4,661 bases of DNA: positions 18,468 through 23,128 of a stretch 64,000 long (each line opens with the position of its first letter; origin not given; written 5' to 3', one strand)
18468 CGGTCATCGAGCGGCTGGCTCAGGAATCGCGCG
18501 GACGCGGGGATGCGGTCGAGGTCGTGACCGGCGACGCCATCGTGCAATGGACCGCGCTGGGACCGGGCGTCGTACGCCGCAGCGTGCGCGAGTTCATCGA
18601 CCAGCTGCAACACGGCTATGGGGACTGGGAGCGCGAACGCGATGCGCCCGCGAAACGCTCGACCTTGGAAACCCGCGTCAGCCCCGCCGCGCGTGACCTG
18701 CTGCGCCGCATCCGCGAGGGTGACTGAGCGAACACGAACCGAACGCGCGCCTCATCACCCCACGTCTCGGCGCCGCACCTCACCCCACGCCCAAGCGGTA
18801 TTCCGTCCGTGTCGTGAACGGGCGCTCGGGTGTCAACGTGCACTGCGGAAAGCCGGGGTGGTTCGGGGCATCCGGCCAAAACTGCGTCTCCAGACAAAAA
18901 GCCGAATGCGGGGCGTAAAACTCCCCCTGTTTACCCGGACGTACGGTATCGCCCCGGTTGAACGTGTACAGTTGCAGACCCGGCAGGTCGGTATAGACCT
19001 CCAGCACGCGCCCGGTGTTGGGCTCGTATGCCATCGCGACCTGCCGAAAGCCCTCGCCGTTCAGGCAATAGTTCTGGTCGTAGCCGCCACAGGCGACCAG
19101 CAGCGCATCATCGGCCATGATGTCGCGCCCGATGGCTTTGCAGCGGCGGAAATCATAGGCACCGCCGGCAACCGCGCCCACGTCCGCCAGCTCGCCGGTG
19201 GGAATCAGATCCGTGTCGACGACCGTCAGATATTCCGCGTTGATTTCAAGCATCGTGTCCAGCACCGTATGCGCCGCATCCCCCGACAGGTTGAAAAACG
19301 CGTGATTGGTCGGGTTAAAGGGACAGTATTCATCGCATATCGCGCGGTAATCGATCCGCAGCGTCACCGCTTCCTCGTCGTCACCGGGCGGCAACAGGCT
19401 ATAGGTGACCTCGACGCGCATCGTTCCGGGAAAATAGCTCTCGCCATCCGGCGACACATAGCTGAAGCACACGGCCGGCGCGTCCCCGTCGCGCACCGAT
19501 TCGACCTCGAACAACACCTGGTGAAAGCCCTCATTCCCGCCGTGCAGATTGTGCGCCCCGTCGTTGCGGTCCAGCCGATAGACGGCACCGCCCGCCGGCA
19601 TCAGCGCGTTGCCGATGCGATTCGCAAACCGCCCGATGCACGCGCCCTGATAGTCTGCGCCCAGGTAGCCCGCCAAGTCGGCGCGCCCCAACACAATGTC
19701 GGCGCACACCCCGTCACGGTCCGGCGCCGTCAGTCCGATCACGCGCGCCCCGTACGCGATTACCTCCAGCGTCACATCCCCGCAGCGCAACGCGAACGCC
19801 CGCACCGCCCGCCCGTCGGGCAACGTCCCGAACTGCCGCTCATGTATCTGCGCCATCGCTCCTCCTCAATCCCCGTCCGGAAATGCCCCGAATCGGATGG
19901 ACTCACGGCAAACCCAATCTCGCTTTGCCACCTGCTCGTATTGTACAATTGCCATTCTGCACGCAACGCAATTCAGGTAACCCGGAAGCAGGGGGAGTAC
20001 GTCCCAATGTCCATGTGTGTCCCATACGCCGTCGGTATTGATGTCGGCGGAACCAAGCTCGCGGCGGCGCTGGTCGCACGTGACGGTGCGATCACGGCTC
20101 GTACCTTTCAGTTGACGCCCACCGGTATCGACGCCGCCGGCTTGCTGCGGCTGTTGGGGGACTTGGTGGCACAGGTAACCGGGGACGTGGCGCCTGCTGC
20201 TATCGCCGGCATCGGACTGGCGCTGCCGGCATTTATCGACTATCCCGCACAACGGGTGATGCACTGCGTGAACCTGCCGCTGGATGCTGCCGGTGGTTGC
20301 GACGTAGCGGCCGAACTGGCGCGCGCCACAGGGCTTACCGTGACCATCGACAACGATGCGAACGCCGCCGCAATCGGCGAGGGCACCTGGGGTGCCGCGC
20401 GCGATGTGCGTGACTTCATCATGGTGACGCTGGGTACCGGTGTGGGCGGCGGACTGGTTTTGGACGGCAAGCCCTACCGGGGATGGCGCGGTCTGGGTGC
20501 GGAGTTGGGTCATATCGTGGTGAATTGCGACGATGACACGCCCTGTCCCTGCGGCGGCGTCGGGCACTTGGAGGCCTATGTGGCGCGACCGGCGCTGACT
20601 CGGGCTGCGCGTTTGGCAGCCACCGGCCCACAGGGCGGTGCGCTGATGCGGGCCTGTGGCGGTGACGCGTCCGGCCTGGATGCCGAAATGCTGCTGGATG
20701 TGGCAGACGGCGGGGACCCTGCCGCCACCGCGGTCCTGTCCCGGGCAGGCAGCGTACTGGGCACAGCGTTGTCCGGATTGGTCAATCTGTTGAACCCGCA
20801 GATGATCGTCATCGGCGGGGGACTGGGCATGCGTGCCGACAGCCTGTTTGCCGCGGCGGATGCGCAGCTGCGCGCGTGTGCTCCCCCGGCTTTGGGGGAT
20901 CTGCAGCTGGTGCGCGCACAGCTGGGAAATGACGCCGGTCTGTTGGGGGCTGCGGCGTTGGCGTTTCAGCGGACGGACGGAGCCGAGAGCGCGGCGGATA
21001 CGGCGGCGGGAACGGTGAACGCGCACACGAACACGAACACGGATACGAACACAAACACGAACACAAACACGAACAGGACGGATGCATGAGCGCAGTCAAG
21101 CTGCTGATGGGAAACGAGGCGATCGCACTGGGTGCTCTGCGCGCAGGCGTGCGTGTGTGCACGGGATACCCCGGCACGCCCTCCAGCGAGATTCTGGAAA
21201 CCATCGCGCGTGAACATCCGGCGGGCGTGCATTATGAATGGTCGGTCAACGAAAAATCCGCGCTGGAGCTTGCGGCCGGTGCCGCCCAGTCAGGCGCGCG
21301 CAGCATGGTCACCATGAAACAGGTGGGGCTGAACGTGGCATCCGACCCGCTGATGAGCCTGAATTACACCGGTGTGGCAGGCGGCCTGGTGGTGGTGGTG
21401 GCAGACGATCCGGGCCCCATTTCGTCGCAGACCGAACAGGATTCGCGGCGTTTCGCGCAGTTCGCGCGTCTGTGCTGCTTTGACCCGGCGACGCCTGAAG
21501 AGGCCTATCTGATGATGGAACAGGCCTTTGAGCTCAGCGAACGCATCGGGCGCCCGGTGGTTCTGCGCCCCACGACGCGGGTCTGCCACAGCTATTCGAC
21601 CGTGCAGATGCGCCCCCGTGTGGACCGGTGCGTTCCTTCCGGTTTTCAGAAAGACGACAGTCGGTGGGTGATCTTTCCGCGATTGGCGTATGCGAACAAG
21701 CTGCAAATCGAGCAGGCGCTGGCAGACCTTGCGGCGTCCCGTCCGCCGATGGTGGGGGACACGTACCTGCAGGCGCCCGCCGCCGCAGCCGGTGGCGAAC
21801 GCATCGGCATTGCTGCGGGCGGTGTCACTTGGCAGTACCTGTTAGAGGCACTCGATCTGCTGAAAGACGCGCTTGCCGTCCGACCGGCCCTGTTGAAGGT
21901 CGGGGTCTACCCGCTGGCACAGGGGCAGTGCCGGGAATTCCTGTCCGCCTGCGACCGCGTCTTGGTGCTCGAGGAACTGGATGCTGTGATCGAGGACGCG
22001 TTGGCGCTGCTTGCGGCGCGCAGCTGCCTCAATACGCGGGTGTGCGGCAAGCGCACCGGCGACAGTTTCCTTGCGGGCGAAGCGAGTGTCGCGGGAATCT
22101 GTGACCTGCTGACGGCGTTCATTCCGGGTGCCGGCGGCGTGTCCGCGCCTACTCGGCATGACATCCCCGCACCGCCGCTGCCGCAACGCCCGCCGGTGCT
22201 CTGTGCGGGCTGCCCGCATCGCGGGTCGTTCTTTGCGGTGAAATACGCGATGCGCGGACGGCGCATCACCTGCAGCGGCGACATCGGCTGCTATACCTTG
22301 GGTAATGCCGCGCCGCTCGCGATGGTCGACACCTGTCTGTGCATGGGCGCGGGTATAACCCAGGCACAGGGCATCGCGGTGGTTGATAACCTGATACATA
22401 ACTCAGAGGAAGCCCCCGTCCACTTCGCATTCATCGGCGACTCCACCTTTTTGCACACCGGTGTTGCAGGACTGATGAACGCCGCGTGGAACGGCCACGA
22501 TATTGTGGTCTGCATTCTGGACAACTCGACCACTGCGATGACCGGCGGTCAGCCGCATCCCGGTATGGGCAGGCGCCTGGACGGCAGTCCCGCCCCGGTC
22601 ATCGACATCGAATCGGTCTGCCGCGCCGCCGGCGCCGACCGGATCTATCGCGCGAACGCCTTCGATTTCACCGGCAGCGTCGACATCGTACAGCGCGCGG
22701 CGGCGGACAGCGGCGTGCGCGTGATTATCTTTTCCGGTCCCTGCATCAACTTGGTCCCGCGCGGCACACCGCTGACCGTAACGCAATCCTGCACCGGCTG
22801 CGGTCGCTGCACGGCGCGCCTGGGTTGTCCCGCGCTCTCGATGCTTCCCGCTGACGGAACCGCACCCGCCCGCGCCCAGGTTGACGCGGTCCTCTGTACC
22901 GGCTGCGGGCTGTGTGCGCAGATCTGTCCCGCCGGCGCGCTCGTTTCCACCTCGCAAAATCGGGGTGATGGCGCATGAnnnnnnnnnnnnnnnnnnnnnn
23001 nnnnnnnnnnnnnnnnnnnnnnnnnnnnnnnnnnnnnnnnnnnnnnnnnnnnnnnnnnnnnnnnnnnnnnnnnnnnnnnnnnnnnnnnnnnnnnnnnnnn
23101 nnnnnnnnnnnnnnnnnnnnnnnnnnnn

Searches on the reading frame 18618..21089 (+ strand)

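Call 31: search_protein_families(library=pfam, proteins=[window:18618-21089:+], max_evalue=0.00001)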
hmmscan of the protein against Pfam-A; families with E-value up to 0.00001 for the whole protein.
window:18618-21089:+ (823 aa): 1 family
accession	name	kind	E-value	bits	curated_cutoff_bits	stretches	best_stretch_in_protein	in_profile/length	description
PF00480.26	ROK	-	3.2e-55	188.2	22.9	1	472-784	2-293/294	ROK family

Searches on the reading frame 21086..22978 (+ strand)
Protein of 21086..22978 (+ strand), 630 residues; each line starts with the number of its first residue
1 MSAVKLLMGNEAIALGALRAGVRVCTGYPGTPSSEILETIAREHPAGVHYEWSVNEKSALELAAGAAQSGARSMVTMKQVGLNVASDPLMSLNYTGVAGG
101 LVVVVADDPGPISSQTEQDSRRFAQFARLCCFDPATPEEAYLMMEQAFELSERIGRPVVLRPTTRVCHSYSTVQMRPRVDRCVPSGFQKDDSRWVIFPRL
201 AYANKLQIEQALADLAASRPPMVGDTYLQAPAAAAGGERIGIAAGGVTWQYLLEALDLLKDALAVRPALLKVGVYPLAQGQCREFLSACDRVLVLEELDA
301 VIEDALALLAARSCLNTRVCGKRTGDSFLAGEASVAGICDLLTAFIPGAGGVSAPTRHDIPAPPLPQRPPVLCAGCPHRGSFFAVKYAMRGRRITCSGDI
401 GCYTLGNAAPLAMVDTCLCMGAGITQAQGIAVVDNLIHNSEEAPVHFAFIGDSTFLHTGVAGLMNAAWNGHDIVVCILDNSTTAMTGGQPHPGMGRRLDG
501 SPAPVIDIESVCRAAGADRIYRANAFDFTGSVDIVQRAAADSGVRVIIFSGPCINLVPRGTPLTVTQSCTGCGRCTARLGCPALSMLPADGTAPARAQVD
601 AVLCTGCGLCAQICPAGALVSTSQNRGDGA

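Call 31: search_protein_families(library=pfam, proteins=[window:21086-22978:+], max_evalue=0.00001)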
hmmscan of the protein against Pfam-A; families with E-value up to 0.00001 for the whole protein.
window:21086-22978:+ (630 aa): 6 families
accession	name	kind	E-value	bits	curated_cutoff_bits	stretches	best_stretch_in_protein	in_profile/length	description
PF02775.26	TPP_enzyme_C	-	1.2e-17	64.5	21.9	1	399-547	1-149/151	Thiamine pyrophosphate enzyme, C-terminal TPP binding domain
PF01855.24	POR_N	-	1.6e-15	58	27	1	16-179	2-171/231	Pyruvate flavodoxin/ferredoxin oxidoreductase, thiamine diP-bdg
PF00037.32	Fer4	-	1.4e-07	31.4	21.1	1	598-619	2-23/24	4Fe-4S binding domain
PF13187.11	Fer4_9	-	3.4e-06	27.4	27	1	569-618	2-51/52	4Fe-4S dicluster domain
PF12837.12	Fer4_6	-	7.1e-06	26.2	25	0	597-619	2-24/24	4Fe-4S binding domain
PF12838.12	Fer4_7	-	7.4e-06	26.8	27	1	568-618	1-52/52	4Fe-4S dicluster domain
